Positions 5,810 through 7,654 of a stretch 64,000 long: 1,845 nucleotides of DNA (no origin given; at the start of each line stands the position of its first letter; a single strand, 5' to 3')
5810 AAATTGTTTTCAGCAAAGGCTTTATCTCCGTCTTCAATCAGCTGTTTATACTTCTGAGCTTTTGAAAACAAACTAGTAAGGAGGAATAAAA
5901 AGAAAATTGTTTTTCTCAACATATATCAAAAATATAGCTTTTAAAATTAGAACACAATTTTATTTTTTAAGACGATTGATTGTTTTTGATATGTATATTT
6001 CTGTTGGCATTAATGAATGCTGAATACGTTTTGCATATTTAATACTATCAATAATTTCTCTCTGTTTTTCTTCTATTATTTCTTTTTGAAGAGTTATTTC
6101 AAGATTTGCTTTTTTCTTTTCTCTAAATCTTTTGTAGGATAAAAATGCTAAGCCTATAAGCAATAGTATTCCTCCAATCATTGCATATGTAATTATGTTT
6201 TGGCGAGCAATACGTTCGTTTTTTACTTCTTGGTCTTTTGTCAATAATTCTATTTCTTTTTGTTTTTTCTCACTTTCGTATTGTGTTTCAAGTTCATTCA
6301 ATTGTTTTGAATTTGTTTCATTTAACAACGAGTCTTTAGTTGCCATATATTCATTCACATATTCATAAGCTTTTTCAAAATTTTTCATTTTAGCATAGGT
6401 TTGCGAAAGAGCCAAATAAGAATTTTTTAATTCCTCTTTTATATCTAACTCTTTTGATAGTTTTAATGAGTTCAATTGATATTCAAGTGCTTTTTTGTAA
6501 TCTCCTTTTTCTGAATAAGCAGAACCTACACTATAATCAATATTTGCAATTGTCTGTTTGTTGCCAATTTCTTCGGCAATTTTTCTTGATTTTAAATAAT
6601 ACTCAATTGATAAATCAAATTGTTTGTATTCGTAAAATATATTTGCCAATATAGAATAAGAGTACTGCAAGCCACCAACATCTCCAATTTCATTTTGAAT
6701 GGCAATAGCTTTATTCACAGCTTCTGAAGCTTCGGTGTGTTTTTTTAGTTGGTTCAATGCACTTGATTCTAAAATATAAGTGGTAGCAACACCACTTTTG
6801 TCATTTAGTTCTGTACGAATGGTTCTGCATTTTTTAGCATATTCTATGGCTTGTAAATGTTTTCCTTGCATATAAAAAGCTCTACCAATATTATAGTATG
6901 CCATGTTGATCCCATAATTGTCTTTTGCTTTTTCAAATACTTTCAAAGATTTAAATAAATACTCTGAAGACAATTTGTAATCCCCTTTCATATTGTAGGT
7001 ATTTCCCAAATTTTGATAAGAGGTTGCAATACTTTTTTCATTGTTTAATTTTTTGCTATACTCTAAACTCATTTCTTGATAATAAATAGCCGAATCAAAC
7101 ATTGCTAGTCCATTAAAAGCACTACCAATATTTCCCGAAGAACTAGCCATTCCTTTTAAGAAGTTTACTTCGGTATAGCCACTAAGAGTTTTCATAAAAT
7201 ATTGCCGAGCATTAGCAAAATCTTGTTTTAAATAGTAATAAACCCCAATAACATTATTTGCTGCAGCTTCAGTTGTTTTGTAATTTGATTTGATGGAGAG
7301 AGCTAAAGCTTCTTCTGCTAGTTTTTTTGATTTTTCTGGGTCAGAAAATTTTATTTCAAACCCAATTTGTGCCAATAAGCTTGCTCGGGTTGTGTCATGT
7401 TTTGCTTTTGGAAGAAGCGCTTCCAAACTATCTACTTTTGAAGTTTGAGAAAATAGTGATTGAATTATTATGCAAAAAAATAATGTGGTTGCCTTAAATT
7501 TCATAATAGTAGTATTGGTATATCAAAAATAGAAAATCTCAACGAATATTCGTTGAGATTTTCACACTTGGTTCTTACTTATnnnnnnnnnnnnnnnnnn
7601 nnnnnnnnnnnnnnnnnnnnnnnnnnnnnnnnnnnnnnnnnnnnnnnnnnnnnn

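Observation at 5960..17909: Four paralogous membrane sensors around an SprB-like adhesin, two of them short forms that stop exactly at the '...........' motif preceding the PP2C domain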

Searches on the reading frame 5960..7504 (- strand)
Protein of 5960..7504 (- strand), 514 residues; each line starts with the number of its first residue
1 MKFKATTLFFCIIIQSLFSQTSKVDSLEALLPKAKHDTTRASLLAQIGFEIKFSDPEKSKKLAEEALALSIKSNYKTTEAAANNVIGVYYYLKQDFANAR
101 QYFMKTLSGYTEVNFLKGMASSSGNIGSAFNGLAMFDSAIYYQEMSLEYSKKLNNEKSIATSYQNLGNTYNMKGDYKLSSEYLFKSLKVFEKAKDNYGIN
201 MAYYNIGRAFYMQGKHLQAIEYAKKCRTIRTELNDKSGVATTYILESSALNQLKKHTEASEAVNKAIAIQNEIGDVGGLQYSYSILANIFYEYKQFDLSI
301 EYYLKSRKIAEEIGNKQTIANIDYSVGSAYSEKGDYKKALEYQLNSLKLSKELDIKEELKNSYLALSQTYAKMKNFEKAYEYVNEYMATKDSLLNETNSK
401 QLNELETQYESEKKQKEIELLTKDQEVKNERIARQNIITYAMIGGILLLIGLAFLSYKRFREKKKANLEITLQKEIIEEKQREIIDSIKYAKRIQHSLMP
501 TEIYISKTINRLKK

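Call 3: search_protein_families(library=pfam, proteins=[window:5960-7504:-], max_evalue=0.01)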
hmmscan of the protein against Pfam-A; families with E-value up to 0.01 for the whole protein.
window:5960-7504:- (514 aa): 11 families
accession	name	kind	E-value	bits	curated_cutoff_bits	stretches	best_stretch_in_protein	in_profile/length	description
PF13424.12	TPR_12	-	5.9e-36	123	30.1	5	200-271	3-76/77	Tetratricopeptide repeat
PF00515.34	TPR_1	-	3.5e-16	58.7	27.8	1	202-226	3-27/34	Tetratricopeptide repeat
PF07719.23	TPR_2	-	6.9e-13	48.1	27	0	202-226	3-27/34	Tetratricopeptide repeat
PF13374.12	TPR_10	-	1.1e-12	48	27.5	0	202-233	4-35/42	Tetratricopeptide repeat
PF13181.12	TPR_8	-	8e-12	44.8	25.7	0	324-351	5-32/34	Tetratricopeptide repeat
PF17874.7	TPR_MalT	-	5.2e-08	33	45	0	51-107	12-67/336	MalT-like TPR region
PF13432.12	TPR_16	-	5.3e-06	27.2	32.7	0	197-224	28-55/65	Tetratricopeptide repeat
PF13428.12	TPR_14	-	0.0011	19.9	23.5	0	362-388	3-29/44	Tetratricopeptide repeat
PF23914.1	TPR_CcmH_CycH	-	0.0023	18.2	42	0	213-275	23-85/158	Cytochrome c-type biogenesis protein H TPR domain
PF13176.12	TPR_7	-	0.0039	17.6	27.9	0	326-352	5-31/36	Tetratricopeptide repeat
PF13431.12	TPR_17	-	0.0062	17.2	24.4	0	160-176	13-29/34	Tetratricopeptide repeat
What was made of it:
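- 5960..7504 (-): S1: short-form sensor, 514 aa. Signal peptide, TPR array (about 6350-7444), periplasmic stalk helix (6197-6325), TM helix (6134-6196), cytoplasmic alpha0 helix (6008-6133), tail. Pfam finds TPR only (call 3).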

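Call 16: search_protein_families(library=ncbifam, proteins=[window:5960-7504:-], max_evalue=0.01)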
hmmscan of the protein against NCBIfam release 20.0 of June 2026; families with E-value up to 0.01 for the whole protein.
window:5960-7504:- (514 aa): 8 families
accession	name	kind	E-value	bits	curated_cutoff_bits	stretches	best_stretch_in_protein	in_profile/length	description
NF053520.1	HK_Porph_FimS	equivalog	1.8e-23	82.7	600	3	185-353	149-317/618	sensor histidine kinase FimS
NF041717.1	HaaA_phane_TPR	equivalog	9.8e-16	57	1125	1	74-355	586-867/882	cyclophane-containing RiPP biosynthesis TPR protein HaaT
NF053617.1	SARPRegAfsRStmc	equivalog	2e-12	45.9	1430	2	57-274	753-970/986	SARP-family global regulator AfsR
NF053779.1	BT3442_fam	equivalog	9e-10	37.9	940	1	367-482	298-400/563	BT3442 family protein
NF058541.1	SusR_regulator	equivalog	1.2e-06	28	480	2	278-418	38-181/515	SusR family glycan utilization regulator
NF040959.1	MamA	equivalog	8.9e-06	25.3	200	2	157-303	34-162/204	magnetosome protein MamA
NF040586.1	FxSxx_TPR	equivalog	5.9e-05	21.7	300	1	38-266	383-663/830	FxSxx-COOH system tetratricopeptide repeat protein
NF052415.1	T3SS_chap_SctY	equivalog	0.0012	19.3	70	0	213-267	53-104/106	type III secretion apparatus assembly chaperone SctY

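Call 19: find_encoding_contigs(protein=window:5960-7504:-, flank=10000, max_places=6)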
Protein window:5960-7504:- (514 aa): no gene with exactly this product is on record in the collection.
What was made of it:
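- Tried and rejected: Not on record (call 19).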

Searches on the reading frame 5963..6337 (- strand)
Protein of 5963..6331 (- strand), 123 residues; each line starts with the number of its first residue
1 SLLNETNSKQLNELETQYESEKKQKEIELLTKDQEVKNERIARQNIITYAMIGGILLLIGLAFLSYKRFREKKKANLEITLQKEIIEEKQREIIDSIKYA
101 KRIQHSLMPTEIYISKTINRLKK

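Call 6: find_homologous_proteins(query=window:5963-6331:-, max_evalue=0.001)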
Query seq(123 aa) (123 aa): 3 proteins with E <= 0.001 among 51 candidates.
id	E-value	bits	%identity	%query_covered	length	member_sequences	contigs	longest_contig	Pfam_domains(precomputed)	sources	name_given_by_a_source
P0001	1.7e-14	72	48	94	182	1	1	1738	PF12081.14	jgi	jgi:hypothetical protein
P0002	6.0e-6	44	64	37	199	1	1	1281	PF07495.20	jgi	jgi:hypothetical protein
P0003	6.4e-5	41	41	79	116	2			-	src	-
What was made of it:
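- Tried and rejected: It gave only 3 hits (call 6).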

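Call 12: find_related_loci(query=A2, collection=genome_contigs, flank=10000)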
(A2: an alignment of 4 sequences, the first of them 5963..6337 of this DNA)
Query A2 (125 aa) in genome_contigs; peptide patterns used: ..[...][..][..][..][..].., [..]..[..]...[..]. (x = any residue, [..] = any of these).
596 stretches matched a pattern (row limit reached: there are more); 547 encode a relative of the query (tblastn E <= 1e-3); the best 80 are kept; 79 distinct loci.
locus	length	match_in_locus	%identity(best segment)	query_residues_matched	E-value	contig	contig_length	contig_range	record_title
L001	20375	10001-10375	84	1-125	3e-66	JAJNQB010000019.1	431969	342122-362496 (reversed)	MAG: Arcticibacter sp. isolate MAG_38 k141_253712, whole genome shotgun sequence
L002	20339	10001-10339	70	1-113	6e-49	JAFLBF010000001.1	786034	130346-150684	MAG: Bacteroidetes bacterium isolate UWPOB_BACT3 gnl_X_OJEEJDBO_1, whole genome shotgun sequence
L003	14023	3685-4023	70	1-113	1e-48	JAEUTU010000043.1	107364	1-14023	MAG: Bacteroidia bacterium isolate new MAG-337 k141_1113660, whole genome shotgun sequence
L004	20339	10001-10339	72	1-113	1e-44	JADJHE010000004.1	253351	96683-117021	MAG: Bacteroidetes bacterium isolate Damh_18-Q3-R51-60_MAXAC.126_sub tig00003302-10-2524020, whole genome shotgun sequen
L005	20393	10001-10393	53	2-125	9e-35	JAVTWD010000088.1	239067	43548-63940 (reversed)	MAG: Bacteroidota bacterium isolate labscale reactor_MAG5 NODE_30_length_239067_cov_11.248389, whole genome shotgun sequ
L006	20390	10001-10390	48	2-124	2e-31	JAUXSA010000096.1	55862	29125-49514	MAG: Bacteroidota bacterium isolate C12_metabat.bin.29 C12_k141_497574, whole genome shotgun sequence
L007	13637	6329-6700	44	1-124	5e-31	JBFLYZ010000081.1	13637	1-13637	MAG: Bacteroidota bacterium isolate MAG098 MAG098_81, whole genome shotgun sequence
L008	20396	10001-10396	51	1-125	1e-30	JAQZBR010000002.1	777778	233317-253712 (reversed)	MAG: Bacteroidota bacterium isolate C_No_T20_C_bin.137 scaffold_6, whole genome shotgun sequence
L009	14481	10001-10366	48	4-125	7e-31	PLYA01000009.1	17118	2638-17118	MAG: Bacteroidetes bacterium isolate palsa_968 73.20120700_P3D.322_contig_74984, whole genome shotgun sequence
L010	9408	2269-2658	47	1-125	3e-30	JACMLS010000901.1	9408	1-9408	MAG: Bacteroidia bacterium isolate ES-bin-35 ES-bin-35-contig-k141_11525652, whole genome shotgun sequence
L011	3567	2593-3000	49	1-122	3e-30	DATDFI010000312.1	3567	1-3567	MAG TPA_asm: Bacteroidia bacterium isolate SMAG_U222 k141_814839, whole genome shotgun sequence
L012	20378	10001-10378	47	1-125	7e-30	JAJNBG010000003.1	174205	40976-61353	MAG: Bacteroidetes bacterium isolate C_No_T20_B_bin.102 scaffold_69, whole genome shotgun sequence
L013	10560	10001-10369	46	1-122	4e-30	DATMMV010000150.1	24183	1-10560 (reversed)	MAG TPA_asm: Bacteroidia bacterium isolate SMAG_U12833 k141_3396499, whole genome shotgun sequence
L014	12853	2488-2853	46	2-122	8e-30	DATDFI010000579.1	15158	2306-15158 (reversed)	MAG TPA_asm: Bacteroidia bacterium isolate SMAG_U222 k141_209079, whole genome shotgun sequence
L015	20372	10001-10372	45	1-123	9e-30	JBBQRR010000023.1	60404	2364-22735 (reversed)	MAG: Bacteroidia bacterium isolate Co_metawrap_1701 Cmw_1701_k141_15375403_length_60404_cov_9.9545, whole genome shotgun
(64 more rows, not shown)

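Call 17: search_protein_representatives(alignment_id=A2)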
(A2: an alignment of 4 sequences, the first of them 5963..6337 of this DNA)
Query: 4 sequences, 136 profile positions. Proteins with E-value up to 0.001 (for the whole library): 16114; up to 1e-10: 7068; up to 1e-30: 48. The best 150 are listed.
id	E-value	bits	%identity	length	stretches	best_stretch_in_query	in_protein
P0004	6.1e-53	194.8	-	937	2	8-135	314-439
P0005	1.4e-46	174.2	-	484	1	1-135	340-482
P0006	4.2e-46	172.6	-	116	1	16-134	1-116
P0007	8.7e-45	168.4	-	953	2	7-134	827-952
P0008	6.9e-43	162.2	-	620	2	34-135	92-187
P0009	1.7e-41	157.7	-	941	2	10-135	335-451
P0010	4.4e-41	156.4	-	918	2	7-135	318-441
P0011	5.3e-41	156.1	-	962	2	8-135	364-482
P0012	1.9e-39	151.1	-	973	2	9-131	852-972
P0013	5.5e-39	149.6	-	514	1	8-135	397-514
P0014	9.7e-39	148.8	-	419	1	7-135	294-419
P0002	3.0e-37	144.0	-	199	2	46-136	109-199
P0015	4.9e-36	140.1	-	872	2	22-135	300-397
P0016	1.5e-35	138.5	-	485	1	9-134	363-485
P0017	5.8e-35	136.6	-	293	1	8-135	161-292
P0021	5.6e-34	133.4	-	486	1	8-135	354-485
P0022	6.0e-34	133.3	-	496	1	6-135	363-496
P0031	1.4e-32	128.9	-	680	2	1-106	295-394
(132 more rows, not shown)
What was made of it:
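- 16,114 representatives at E<=1e-3 and 7,068 at E<=1e-10 (call 17).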

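Call 44: search_protein_families(library=pfam, alignment_id=A3, max_evalue=0.00001)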
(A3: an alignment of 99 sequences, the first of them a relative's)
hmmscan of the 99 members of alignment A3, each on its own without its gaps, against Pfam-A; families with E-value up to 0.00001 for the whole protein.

A. member 1, L001:5201-8758:+ (1186 aa): 4 families
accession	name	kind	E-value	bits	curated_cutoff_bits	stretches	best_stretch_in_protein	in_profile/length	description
PF13573.12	SprB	-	6.9e-38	128.4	28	5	469-503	3-37/37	SprB repeat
PF18911.6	PKD_4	-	1.4e-24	86.4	27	2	952-1006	30-83/85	PKD domain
PF13585.12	CHU_C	-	9.6e-17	61.3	27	1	1097-1182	3-86/86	CHU_C Type IX secretion signal domain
PF00801.26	PKD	-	4.8e-12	46.1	23.5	1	955-1000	28-75/80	PKD domain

B. families by the number of members that match (of 99 scanned): 147 families (the first 25 are shown)
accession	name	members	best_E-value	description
PF13424.12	TPR_12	9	1.9e-44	Tetratricopeptide repeat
PF00515.34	TPR_1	8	1.7e-34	Tetratricopeptide repeat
PF07719.23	TPR_2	8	1.2e-26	Tetratricopeptide repeat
PF13181.12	TPR_8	8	2.4e-20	Tetratricopeptide repeat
PF18962.6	Por_Secre_tail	8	2e-15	Secretion system C-terminal sorting domain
PF13374.12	TPR_10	6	2.5e-33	Tetratricopeptide repeat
PF13176.12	TPR_7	6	2.7e-17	Tetratricopeptide repeat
PF13414.12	TPR_11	5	1.9e-12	TPR repeat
PF00171.27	Aldedh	4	8e-54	Aldehyde dehydrogenase family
PF01575.25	MaoC_dehydratas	4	2.6e-23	MaoC like domain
PF00892.27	EamA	3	4.6e-39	EamA-like transporter family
PF21785.3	Bflower_2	3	4.2e-23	5-fold beta-flower protein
PF13432.12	TPR_16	3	3.3e-15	Tetratricopeptide repeat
PF13428.12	TPR_14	3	8.6e-13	Tetratricopeptide repeat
PF17874.7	TPR_MalT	3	6.4e-10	MalT-like TPR region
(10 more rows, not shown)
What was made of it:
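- About 10 of 99 neighbour genes are T9SS cargo (call 44). Neighbourhoods are otherwise heterogeneous (call 44).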

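Call 66: find_encoding_contigs(protein=P0014, flank=10000, max_places=3)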
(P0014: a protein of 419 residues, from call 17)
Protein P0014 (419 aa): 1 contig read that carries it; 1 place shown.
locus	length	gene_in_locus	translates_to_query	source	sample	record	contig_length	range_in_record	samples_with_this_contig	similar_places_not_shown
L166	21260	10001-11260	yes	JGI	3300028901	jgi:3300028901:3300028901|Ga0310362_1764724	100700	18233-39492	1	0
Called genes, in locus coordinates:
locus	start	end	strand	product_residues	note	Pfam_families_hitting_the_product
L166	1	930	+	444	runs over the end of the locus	PF01882:DUF58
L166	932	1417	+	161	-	PF21982:RecX_HTH1, PF02631:RecX_HTH2, PF21981:RecX_HTH3 (weak)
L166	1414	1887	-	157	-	-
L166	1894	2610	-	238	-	PF00535:Glycos_transf_2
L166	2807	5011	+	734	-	PF00270:DEAD, PF04851:ResIII (weak), PF00271:Helicase_C, PF16124:RecQ_Zn_bind, PF09382:RQC, PF00570:HRDC, PF21220:RecQ-1-like_HTH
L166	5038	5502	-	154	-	PF13404:HTH_AsnC-type, PF13412:HTH_24, PF01037:AsnC_trans_reg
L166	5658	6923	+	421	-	PF01053:Cys_Met_Meta_PP, PF00155:Aminotran_1_2 (faint)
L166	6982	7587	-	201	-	PF04264:YceI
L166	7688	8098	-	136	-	PF01641:SelR, PF24046:At4g08330 (faint)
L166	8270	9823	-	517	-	PF07676:PD40 (faint)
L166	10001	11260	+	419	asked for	PF17874:TPR_MalT (faint), PF00515:TPR_1 (weak), PF07719:TPR_2 (faint), PF13176:TPR_7 (faint), PF13181:TPR_8 (faint), PF13374:TPR_10 (faint), PF13424:TPR_12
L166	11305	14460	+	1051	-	PF07495:Y_Y_Y, PF07228:SpoIIE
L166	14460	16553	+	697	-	PF17874:TPR_MalT, PF07719:TPR_2 (faint), PF13424:TPR_12 (weak), PF24885:TPR_NPHP3 (weak), PF13424:TPR_12, PF00515:TPR_1 (weak), PF13374:TPR_10 (weak), PF07228:SpoIIE, +2 more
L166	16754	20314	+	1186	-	PF13573:SprB (weak), PF06832:BiPBP_C (faint), PF13573:SprB, PF18911:PKD_4, PF00801:PKD, PF18911:PKD_4, PF13585:CHU_C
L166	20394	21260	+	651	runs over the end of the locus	-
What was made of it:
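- The order is conserved in L166 (call 66).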

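Call 80: list_cluster_members(proteins=[P0013, P0014, P0005, P0016, P0021, P0022, P0031, P0205])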
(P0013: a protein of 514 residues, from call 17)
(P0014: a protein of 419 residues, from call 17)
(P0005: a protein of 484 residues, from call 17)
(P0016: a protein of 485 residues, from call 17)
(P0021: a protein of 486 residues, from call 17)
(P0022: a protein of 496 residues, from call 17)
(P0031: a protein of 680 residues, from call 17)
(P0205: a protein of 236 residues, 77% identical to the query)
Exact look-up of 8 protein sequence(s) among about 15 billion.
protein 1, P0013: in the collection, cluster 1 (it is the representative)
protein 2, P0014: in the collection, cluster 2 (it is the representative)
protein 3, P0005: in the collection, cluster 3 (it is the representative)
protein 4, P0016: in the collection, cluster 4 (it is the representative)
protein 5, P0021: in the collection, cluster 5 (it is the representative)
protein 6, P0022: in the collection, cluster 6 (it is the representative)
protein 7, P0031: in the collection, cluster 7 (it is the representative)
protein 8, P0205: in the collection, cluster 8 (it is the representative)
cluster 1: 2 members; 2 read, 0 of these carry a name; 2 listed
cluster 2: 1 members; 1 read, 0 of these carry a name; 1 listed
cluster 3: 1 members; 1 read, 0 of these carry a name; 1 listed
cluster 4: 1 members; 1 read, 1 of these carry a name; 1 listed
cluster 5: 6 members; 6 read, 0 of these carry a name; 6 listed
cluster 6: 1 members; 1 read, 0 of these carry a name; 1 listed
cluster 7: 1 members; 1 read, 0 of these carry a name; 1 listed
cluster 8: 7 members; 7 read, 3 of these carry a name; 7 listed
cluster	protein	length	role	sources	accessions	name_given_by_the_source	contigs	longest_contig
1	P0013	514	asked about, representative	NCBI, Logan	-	-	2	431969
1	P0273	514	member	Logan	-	-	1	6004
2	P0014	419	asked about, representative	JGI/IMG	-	-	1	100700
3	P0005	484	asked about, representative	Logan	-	-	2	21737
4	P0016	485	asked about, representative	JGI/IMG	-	tetratricopeptide (TPR) repeat protein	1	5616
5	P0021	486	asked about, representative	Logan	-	-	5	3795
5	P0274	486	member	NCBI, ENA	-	-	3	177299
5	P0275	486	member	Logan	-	-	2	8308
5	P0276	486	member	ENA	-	-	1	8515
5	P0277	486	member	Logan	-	-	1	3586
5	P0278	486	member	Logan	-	-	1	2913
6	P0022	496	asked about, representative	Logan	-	-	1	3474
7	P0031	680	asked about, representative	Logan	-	-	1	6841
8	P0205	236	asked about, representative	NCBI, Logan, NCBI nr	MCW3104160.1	MAG: protein serine/threonine phosphatase [Bacteroidetes bacterium] | protein serine/threonine phosphatase [Bacteroidota bacterium]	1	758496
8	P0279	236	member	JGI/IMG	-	serine phosphatase RsbU (regulator of sigma subunit)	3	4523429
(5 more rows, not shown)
